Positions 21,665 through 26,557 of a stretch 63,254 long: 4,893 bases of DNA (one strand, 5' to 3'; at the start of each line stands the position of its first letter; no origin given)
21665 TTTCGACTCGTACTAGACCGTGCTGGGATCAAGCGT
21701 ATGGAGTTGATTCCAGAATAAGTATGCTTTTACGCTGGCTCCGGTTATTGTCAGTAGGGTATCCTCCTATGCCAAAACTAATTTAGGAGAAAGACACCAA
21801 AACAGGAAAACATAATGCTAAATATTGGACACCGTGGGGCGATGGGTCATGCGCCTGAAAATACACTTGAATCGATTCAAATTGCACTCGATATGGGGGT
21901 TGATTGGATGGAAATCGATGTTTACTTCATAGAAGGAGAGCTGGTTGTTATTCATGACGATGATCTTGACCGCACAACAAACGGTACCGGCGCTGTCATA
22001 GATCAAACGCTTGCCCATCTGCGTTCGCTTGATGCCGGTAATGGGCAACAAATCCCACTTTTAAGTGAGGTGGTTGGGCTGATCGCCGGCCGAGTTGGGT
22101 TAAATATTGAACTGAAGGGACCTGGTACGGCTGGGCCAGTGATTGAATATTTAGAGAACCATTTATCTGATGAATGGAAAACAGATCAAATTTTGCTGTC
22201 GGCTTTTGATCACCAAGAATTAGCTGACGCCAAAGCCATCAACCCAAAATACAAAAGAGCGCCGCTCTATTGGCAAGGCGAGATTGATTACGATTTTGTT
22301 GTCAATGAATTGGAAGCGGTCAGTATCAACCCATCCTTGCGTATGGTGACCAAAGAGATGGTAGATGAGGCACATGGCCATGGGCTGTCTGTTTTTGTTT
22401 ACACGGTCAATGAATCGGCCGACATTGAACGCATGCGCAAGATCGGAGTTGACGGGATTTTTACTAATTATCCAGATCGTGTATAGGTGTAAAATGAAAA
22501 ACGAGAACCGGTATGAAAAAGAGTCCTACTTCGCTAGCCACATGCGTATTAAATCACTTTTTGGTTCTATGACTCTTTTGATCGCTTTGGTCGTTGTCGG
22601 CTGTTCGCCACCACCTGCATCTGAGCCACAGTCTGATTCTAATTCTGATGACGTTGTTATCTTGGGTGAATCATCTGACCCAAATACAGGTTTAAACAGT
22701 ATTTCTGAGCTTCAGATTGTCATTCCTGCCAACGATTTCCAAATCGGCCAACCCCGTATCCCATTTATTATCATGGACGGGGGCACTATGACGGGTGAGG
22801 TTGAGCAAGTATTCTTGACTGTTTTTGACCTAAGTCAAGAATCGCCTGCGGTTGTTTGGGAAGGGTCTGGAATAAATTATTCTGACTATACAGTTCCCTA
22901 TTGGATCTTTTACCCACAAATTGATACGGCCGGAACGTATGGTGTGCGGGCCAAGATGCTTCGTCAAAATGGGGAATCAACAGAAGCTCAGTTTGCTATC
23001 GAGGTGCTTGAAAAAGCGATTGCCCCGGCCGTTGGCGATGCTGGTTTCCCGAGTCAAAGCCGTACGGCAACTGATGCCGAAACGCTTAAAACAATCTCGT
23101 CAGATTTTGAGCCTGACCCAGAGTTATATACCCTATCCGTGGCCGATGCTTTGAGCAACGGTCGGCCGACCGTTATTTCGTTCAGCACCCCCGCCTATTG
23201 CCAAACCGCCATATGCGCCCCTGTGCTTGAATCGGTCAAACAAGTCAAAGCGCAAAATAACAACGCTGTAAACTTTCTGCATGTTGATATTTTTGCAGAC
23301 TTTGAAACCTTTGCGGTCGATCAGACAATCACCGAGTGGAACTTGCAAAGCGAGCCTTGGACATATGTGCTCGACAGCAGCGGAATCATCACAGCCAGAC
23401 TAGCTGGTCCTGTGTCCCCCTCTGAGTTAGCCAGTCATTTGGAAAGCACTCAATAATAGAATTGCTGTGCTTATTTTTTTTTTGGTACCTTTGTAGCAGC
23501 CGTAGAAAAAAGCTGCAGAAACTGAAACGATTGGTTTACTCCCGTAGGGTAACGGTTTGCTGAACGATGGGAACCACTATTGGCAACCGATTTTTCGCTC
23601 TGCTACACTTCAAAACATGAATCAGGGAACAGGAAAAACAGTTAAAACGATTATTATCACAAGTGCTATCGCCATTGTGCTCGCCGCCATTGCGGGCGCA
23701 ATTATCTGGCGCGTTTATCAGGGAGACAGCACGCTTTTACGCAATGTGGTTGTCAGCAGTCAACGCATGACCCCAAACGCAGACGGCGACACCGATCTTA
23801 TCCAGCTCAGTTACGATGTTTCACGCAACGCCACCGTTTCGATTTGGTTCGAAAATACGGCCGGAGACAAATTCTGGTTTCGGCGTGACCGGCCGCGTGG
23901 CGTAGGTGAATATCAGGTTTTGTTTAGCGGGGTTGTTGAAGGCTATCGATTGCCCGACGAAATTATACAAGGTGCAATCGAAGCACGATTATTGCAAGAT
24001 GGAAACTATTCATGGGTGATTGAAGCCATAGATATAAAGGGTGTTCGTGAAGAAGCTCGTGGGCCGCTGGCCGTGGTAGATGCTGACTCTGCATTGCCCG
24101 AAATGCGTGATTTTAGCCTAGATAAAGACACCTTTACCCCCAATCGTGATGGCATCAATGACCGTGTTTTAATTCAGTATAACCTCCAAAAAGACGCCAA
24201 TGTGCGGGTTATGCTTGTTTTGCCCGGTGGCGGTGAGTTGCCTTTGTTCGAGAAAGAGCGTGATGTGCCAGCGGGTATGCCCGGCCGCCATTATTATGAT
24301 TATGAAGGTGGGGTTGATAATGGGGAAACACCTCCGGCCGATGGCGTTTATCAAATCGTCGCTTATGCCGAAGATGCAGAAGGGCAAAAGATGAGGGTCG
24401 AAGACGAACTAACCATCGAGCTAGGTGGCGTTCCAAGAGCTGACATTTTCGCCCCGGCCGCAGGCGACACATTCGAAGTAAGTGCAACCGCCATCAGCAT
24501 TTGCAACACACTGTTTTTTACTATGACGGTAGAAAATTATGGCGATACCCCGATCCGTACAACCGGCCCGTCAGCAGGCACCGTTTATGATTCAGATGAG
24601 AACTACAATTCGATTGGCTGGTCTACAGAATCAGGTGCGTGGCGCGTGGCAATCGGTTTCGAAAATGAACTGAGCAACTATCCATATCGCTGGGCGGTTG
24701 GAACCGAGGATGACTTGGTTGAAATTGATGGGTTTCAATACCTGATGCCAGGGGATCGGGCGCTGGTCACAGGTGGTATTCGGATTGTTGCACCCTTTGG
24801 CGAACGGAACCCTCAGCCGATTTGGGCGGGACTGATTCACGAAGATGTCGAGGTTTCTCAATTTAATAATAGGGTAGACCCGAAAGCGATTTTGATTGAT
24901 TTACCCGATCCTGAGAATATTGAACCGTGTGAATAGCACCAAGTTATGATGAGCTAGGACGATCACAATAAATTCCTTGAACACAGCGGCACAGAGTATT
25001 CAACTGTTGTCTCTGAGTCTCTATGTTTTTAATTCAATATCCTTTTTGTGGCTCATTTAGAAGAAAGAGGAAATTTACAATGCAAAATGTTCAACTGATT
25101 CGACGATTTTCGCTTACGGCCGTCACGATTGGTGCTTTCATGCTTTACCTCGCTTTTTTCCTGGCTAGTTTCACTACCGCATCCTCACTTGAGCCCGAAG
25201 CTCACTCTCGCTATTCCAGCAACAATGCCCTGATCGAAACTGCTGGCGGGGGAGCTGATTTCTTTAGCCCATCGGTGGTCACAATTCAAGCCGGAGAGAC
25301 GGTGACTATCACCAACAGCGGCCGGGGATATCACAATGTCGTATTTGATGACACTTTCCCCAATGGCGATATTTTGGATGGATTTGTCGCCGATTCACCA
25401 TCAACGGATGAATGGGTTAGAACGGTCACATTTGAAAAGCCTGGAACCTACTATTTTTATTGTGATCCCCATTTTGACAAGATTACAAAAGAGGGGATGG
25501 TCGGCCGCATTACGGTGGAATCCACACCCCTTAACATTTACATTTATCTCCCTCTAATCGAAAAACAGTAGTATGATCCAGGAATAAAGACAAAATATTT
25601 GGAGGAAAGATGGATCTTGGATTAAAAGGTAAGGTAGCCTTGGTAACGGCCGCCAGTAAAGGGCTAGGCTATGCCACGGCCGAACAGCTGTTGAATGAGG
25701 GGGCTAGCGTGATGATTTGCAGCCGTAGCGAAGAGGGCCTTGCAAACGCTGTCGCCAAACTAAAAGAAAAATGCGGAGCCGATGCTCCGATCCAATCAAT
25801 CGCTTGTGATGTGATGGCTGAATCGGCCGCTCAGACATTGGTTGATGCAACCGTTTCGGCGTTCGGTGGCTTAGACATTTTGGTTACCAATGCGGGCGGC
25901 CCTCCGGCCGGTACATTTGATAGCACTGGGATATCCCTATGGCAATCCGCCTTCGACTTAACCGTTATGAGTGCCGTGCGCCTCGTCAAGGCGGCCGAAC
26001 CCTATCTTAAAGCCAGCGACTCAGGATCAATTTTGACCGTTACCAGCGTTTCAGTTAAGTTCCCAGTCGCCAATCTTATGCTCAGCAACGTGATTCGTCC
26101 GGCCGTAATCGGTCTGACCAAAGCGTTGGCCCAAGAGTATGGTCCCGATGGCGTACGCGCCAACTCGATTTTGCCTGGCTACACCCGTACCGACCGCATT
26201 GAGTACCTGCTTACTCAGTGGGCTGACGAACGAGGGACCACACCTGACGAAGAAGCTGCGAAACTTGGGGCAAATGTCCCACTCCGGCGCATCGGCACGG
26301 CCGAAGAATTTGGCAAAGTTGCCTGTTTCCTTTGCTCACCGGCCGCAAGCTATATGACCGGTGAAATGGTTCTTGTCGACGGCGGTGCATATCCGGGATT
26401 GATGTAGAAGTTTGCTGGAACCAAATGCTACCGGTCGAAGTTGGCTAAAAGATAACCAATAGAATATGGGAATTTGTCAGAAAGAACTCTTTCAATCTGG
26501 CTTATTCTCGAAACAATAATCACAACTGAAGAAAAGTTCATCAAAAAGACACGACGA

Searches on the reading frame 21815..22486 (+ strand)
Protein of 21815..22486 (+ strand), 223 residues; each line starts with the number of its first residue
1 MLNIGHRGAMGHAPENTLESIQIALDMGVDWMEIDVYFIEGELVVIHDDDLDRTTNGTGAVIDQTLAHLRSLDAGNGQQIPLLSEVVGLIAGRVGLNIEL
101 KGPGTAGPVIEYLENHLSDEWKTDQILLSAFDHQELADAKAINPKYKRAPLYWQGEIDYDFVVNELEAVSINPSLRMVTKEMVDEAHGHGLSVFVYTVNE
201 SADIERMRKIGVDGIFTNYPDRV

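Call 21: search_protein_families(library=pfam, proteins=[window:21815-22486:+])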
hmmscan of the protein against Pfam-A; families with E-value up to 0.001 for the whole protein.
window:21815-22486:+ (223 aa): 2 families
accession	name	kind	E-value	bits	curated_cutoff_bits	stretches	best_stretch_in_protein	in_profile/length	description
PF03009.23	GDPD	-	8.9e-39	134.5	23.6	1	6-221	1-243/244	Glycerophosphoryl diester phosphodiesterase family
PF13653.12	GDPD_2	-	3.2e-05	24.7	27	1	192-221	1-30/30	Glycerophosphoryl diester phosphodiesterase family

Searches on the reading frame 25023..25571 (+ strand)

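Call 21: search_protein_families(library=pfam, proteins=[window:25023-25571:+])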
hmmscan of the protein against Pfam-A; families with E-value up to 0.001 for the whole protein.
window:25023-25571:+ (182 aa): 2 families
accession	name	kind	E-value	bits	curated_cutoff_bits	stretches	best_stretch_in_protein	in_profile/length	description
PF00127.26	Copper-bind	-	3.9e-11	43.7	21.2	1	80-166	13-99/99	Copper binding proteins, plastocyanin/azurin family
PF13473.12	Cupredoxin_1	-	1.4e-05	25.5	27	1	69-152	23-97/104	Cupredoxin-like domain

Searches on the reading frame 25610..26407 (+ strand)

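Call 21: search_protein_families(library=pfam, proteins=[window:25610-26407:+])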
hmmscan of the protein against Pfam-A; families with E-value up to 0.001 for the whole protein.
window:25610-26407:+ (265 aa): 4 families
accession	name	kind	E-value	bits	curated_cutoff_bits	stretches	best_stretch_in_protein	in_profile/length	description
PF13561.12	adh_short_C2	-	3.5e-55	187.6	27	1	15-259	4-234/236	Enoyl-(Acyl carrier protein) reductase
PF00106.31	adh_short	-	3.7e-42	144.4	26.6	1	8-197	1-187/195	short chain dehydrogenase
PF23441.1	SDR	-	3.1e-11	43.6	27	1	10-260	10-255/258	SDR-like rossmann domain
PF08659.16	KR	-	1.3e-07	32.1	22.6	1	11-131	4-125/180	KR domain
